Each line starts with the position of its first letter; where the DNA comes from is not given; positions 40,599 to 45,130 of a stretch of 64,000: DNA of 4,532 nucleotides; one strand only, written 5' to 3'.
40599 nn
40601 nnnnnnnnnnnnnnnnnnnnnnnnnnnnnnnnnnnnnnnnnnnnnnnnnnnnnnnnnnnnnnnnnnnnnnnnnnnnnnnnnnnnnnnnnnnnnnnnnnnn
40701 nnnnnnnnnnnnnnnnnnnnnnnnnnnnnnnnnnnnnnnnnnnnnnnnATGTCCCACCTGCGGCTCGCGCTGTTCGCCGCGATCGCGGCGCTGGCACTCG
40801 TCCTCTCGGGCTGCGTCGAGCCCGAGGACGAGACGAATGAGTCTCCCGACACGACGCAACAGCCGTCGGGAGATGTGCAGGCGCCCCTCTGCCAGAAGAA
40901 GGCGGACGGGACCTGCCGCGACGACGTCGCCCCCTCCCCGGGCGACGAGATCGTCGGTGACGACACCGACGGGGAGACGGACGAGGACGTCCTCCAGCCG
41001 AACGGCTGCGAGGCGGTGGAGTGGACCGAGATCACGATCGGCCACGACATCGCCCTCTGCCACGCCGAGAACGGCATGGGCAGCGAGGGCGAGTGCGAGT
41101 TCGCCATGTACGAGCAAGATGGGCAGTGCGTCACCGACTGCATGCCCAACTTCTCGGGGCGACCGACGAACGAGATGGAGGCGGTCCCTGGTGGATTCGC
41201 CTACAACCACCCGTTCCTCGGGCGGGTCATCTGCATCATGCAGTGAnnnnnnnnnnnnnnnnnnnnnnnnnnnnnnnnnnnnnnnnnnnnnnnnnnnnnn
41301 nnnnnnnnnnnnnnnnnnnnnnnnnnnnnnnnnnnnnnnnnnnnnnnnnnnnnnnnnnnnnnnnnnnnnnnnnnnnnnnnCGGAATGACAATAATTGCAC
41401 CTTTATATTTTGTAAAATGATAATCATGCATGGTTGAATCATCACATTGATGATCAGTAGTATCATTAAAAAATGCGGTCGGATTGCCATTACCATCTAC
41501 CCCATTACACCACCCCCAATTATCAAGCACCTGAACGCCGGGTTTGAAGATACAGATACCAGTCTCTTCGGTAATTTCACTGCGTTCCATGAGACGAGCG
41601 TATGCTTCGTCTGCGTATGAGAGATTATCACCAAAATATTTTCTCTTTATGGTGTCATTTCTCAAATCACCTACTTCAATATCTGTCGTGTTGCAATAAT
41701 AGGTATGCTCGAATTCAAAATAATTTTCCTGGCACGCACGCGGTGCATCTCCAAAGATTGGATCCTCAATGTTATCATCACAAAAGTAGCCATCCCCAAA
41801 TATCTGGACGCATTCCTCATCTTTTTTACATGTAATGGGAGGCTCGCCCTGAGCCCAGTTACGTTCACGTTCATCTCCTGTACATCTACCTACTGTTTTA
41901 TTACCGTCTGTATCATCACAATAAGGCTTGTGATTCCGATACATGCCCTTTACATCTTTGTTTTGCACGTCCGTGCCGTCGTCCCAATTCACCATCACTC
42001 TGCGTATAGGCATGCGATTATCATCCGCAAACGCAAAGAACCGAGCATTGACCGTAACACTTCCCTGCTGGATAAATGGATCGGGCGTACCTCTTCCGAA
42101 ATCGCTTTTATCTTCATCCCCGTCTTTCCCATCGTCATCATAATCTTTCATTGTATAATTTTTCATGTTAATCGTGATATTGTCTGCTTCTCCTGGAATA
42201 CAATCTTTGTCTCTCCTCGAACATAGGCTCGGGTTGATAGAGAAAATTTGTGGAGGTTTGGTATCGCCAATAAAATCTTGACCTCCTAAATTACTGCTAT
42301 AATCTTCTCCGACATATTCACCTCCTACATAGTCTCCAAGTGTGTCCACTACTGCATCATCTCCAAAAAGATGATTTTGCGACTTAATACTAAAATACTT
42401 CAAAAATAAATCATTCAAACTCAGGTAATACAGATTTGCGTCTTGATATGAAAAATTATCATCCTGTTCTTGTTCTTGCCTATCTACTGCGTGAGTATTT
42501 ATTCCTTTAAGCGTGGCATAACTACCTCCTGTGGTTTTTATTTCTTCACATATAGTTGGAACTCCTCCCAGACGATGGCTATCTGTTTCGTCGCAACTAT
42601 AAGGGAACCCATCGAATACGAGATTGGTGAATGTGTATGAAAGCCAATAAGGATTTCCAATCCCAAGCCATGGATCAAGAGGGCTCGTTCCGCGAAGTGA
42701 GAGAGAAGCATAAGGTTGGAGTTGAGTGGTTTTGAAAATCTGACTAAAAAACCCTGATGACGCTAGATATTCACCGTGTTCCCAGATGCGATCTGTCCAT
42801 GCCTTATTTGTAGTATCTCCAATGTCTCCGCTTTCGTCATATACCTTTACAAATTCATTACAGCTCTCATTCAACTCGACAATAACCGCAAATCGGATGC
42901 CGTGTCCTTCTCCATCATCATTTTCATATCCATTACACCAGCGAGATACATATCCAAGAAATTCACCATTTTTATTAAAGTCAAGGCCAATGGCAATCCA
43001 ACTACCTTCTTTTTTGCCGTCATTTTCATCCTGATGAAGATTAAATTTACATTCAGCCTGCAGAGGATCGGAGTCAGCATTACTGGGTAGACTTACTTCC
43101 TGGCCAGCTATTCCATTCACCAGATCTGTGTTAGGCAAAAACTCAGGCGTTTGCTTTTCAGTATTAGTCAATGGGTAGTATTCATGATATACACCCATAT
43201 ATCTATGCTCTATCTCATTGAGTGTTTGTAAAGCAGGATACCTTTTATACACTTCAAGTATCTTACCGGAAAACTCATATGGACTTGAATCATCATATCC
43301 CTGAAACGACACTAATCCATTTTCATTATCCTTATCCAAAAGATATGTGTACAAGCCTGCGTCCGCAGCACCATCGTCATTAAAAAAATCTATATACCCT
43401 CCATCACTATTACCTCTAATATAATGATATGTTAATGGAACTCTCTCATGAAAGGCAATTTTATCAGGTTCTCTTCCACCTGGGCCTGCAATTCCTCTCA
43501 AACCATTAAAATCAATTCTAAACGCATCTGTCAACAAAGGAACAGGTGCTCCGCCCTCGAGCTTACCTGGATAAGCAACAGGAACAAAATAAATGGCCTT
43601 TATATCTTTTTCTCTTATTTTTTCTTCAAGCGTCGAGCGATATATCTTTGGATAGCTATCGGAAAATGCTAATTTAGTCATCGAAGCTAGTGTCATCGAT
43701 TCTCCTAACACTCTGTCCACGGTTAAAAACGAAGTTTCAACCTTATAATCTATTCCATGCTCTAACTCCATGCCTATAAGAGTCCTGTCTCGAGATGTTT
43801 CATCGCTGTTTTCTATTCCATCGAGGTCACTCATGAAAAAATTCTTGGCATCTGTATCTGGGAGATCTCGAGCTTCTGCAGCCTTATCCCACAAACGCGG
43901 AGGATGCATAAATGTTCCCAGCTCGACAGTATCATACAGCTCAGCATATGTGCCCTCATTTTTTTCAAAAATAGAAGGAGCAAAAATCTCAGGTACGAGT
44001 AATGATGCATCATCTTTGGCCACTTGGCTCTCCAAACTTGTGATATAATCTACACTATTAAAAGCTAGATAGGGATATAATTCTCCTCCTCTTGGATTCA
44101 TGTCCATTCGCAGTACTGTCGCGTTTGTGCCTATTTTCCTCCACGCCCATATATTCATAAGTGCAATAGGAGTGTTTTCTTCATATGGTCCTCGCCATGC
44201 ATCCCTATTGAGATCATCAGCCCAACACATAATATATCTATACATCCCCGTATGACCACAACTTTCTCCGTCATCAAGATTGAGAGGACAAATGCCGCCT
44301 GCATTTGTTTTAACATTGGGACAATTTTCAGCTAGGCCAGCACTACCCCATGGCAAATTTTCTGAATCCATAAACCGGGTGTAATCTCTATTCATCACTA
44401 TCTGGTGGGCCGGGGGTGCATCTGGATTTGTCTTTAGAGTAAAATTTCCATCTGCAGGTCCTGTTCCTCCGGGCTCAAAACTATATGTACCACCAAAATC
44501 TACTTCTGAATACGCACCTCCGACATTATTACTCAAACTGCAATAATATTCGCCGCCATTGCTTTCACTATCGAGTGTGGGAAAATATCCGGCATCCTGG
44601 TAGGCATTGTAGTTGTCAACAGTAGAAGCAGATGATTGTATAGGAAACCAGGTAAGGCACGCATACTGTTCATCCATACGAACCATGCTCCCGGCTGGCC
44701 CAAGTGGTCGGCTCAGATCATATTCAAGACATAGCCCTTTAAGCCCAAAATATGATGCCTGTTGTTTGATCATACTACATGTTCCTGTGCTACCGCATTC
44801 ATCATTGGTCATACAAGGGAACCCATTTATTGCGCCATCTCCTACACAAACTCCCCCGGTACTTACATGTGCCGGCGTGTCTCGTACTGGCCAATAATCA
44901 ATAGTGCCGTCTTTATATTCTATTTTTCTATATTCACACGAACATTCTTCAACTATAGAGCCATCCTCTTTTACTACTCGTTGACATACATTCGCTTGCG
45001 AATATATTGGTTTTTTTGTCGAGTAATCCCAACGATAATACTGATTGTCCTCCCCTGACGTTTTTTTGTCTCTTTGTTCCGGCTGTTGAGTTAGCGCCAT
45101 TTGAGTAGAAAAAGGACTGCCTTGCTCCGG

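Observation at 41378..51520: Operon of a membrane-anchored protein with calcium-binding Asp-loop repeats plus a 3073-aa Cys-rich secreted giant, under a symmetric 10-heptamer array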

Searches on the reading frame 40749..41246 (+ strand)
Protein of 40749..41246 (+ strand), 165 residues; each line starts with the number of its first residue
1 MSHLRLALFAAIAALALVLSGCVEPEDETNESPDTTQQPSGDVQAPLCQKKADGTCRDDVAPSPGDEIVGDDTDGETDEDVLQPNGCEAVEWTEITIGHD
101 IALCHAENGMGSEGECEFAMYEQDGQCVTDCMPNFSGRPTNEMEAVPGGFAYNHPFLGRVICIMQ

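Call 73: search_protein_families(library=pfam, proteins=[window:40749-41246:+], max_evalue=0.001)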
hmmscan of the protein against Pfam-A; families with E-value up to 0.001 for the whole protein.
window:40749-41246:+ (165 aa): 0 families

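Call 93: search_protein_families(library=phrogs, proteins=[window:40749-41246:+], max_evalue=0.01)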
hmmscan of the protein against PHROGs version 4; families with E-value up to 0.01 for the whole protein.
window:40749-41246:+ (165 aa): 0 families

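Call 103: find_homologous_proteins(query=window:40749-41246:+, max_evalue=0.001)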
Query window:40749-41246:+ (165 aa): 1 proteins with E <= 0.001 among 157 candidates.
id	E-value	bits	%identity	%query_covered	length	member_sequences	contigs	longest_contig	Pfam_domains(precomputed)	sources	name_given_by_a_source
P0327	3.7e-80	286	100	75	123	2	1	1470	-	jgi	jgi:hypothetical protein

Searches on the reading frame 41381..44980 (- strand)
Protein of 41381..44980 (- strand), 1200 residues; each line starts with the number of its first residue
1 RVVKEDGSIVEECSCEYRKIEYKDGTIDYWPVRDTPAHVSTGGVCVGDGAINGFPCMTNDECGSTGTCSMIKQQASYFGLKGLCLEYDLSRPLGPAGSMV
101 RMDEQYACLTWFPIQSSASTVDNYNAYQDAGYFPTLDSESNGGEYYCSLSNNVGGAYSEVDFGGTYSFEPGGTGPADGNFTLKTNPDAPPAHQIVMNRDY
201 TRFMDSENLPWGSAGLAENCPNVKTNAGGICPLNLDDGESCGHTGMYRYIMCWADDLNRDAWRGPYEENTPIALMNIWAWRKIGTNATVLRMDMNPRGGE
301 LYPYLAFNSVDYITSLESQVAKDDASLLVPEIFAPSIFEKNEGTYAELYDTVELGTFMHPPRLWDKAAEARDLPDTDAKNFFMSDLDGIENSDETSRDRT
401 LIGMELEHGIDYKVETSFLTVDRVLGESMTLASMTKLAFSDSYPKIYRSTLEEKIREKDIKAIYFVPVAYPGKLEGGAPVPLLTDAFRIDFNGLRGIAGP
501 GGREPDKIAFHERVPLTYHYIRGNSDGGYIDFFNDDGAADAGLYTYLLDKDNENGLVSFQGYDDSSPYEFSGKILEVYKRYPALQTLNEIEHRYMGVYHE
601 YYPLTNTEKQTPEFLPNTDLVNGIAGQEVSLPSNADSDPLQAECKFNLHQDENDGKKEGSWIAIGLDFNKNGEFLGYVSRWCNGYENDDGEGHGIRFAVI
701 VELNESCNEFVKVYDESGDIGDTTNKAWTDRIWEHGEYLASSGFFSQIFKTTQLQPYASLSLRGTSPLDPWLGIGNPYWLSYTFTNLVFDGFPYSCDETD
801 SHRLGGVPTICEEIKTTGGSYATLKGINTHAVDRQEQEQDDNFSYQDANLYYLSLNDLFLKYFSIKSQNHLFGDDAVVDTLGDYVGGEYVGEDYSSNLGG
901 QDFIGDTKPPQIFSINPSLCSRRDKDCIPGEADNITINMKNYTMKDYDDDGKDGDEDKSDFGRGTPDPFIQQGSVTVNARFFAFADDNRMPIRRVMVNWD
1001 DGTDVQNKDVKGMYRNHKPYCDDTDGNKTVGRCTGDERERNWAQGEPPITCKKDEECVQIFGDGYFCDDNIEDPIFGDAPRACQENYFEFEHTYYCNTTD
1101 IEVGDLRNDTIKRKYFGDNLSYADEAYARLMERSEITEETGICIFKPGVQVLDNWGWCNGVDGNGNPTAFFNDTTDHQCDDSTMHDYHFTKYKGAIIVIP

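Call 79: predict_structure(alignment_id=A8)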
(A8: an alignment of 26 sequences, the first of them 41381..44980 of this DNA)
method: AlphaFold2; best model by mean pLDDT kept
length: 1200 residues; sequences in the alignment: 26
mean_pLDDT: 49.6   pTM: 0.40
mean pLDDT of the five models: 49.6, 48.5, 48.0, 45.7, 45.4
residues with pLDDT >= 90: 7; 70-90: 267; 50-70: 248; < 50: 678
segments of 3 or more residues with pLDDT < 50: 1-16, 34-39, 77-91, 95-102, 108-269, 295-330, 338-355, 366-445, 472-476, 498-508, 516-539, 559-574, 603-636, 647-656, 688-692, 706-906, 960-962, 1040-1043, 1163-1165, 1167-1177
pLDDT, mean of each block of 10 residues (from residue 1): 25 48 67 50 69 72 80 60 45 47 48 32 41 42 35 33 24 24 26 27 33 31 27 31 37 34 37 65 71 47 28 30 35 51 36 49 49 37 27 23 23 24 27 29 48 73 79 50 74 61 43 47 30 38 70 51 40 53 68 79 45 31 31 49 51 51 83 79 57 68 58 35 30 27 30 26 29 28 28 33 35 36 27 28 33 33 25 26 26 27 47 82 68 84 73 57 61 86 71 81 76 76 67 68 60 84 81 63 82 79 64 70 71 68 84 68 48 44 61 81
secondary structure, 60 per line:
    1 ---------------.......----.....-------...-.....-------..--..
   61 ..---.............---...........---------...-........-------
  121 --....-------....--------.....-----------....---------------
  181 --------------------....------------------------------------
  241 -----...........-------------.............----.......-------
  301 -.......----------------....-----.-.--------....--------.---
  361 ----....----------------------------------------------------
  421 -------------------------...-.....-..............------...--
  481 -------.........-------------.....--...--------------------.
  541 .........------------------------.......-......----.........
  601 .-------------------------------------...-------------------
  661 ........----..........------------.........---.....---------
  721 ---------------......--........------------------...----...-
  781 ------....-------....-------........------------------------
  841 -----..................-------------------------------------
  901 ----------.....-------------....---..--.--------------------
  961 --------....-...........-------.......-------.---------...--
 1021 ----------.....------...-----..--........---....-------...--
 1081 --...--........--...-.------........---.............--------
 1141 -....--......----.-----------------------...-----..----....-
elements in order (helices of 4 or more, strands of 3 or more residues): E16-22 E27-31 E43-47 H59-62 E66-78 E82-92 E106-113 H123-126 H134-137 E146-150 H162-165 H201-204 H246-256 H270-282 E287-293 H302-308 H325-328 H345-348 H365-368 E446-448 H450-454 E460-469 E476-478 E488-490 H491-496 E510-514 E517-519 E540-549 H574-580 H582-587 E592-601 E661-668 E673-682 E695-703 E707-711 H736-741 H744-751 H787-790 H798-801 H809-816 H846-863 E911-915 E929-932 E969-972 E974-984 E992-998 E1016-1018 E1031-1035 H1054-1061 E1065-1068 E1083-1085 E1088-1095 H1109-1116 H1120-1132 E1142-1145 E1148-1153 E1196-1199

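Call 82: fold_search(model_id=the predicted structure, library=pdb)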
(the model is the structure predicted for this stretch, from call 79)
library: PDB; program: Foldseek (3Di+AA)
matches with E <= 10: 210; with E <= 0.001: 0
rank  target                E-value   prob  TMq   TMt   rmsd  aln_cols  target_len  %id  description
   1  3hbq                  4.8e-02  0.72  0.07  0.19   9.5       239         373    8  Structure of recombinant Chicken Liver Sulfite Oxidase mutant Cys 185 Ala (released 2010-04-14)
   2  3hc2                  8.0e-02  0.66  0.07  0.19   9.0       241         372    9  Crystal Structure of chicken sulfite oxidase mutant Tyr 322 Phe (released 2010-06-16)
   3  3wea_A                2.3e-01  0.16  0.05  0.29  15.6       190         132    6  Crystal structure of a Niemann-Pick type C2 protein from Japanese carpenter ant (released 2014-02-05)
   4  1pu5_A                2.4e-01  0.07  0.05  0.20  16.7       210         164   10  GM2-activator Protein crystal structure (released 2004-06-29)
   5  1g13_A                3.4e-01  0.06  0.05  0.21  15.7       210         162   10  HUMAN GM2 ACTIVATOR STRUCTURE (released 2001-04-11)
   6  2n80_MODEL_1_B        3.5e-01  0.10  0.05  0.25  15.3       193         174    7  p75NTR DD:RhoGDI (released 2015-12-23)
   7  1qvy_A                5.5e-01  0.09  0.05  0.31  14.9       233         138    5  Crystal structure of RhoGDI K(199,200)R double mutant (released 2004-02-10)
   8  2ag2_C                5.8e-01  0.04  0.04  0.20  16.9       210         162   11  Crystal Structure Analysis of GM2-activator protein complexed with Phosphatidylcholine (released 2005-10-25)
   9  1ft3_B                6.5e-01  0.07  0.05  0.28  13.9       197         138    6  CRYSTAL STRUCTURE OF TRUNCATED RHOGDI K141A MUTANT (released 2001-05-02)
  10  1pu5_C                7.7e-01  0.04  0.04  0.21  17.0       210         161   11  GM2-activator Protein crystal structure (released 2004-06-29)
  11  1tjj_C                7.7e-01  0.04  0.05  0.21  16.7       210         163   10  Human GM2 Activator Protein PAF complex (released 2004-12-07)
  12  1fst_A                8.6e-01  0.06  0.05  0.27  15.0       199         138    6  CRYSTAL STRUCTURE OF TRUNCATED HUMAN RHOGDI TRIPLE MUTANT (released 2001-05-02)
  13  2ji0                  1.1e+00  0.06  0.05  0.28  14.3       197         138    6  CRYSTAL STRUCTURE OF RHOGDI K138Y, K141Y MUTANT (released 2007-05-08)
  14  5fr1_B                1.2e+00  0.05  0.05  0.24  15.3       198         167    6  Double acetylated RhoGDI-alpha in complex with RhoA-GDP (released 2016-01-13)
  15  6rur_A                1.2e+00  0.02  0.04  0.06  19.4       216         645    9  Structure of the SCIN stabilized C3bBb convertase bound to properdin (released 2019-08-21)
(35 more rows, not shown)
